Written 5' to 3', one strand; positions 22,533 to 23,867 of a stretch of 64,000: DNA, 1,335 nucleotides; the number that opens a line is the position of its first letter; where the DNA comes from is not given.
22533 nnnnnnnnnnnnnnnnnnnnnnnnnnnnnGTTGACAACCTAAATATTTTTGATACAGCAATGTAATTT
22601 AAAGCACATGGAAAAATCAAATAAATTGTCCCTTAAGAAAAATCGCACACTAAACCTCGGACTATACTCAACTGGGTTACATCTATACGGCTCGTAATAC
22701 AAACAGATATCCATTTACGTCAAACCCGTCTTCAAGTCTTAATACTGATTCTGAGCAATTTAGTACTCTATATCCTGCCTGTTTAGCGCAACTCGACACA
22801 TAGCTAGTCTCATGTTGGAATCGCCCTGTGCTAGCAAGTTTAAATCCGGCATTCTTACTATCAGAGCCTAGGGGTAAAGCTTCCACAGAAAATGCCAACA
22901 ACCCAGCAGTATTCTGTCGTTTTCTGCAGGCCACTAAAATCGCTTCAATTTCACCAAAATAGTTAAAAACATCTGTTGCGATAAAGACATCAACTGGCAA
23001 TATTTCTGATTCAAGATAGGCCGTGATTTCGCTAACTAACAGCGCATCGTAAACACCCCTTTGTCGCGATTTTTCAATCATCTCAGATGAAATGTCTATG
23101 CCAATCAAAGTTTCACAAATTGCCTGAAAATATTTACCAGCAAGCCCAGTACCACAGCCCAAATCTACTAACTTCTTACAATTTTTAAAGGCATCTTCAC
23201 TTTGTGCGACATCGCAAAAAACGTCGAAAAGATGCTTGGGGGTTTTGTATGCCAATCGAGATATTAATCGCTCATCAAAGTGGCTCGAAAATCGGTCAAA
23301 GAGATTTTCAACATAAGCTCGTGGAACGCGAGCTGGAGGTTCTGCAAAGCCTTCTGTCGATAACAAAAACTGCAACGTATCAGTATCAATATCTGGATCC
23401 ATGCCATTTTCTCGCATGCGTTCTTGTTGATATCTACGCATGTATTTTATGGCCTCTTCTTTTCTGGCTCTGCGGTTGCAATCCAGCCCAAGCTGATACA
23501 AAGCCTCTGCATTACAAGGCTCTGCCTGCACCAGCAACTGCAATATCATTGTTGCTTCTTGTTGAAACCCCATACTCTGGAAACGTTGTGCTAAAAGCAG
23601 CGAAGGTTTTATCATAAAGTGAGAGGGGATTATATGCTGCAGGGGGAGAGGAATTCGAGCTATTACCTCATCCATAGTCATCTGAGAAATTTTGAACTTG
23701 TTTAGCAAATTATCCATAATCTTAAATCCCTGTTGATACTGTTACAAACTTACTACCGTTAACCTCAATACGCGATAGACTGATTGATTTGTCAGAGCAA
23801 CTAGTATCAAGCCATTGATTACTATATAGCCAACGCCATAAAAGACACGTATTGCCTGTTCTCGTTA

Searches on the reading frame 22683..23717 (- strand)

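Call 7: search_protein_families(library=pfam, proteins=[window:22683-23717:-], max_evalue=0.01)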
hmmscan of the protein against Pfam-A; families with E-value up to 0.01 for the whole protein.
window:22683-23717:- (344 aa): 5 families
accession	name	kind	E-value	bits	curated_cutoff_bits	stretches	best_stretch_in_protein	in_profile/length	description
PF08242.18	Methyltransf_12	-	4e-09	37.5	30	1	184-267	1-91/98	Methyltransferase domain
PF08241.18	Methyltransf_11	-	5e-09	37.1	21.2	1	184-274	1-93/95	Methyltransferase domain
PF13649.12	Methyltransf_25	-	1.7e-07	32.3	27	1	184-265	2-90/97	Methyltransferase domain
PF13847.12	Methyltransf_31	-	2.6e-07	30.9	27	1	181-275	5-108/145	Methyltransferase domain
PF13489.12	Methyltransf_23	-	1.4e-05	25.3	27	1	178-288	21-128/164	Methyltransferase domain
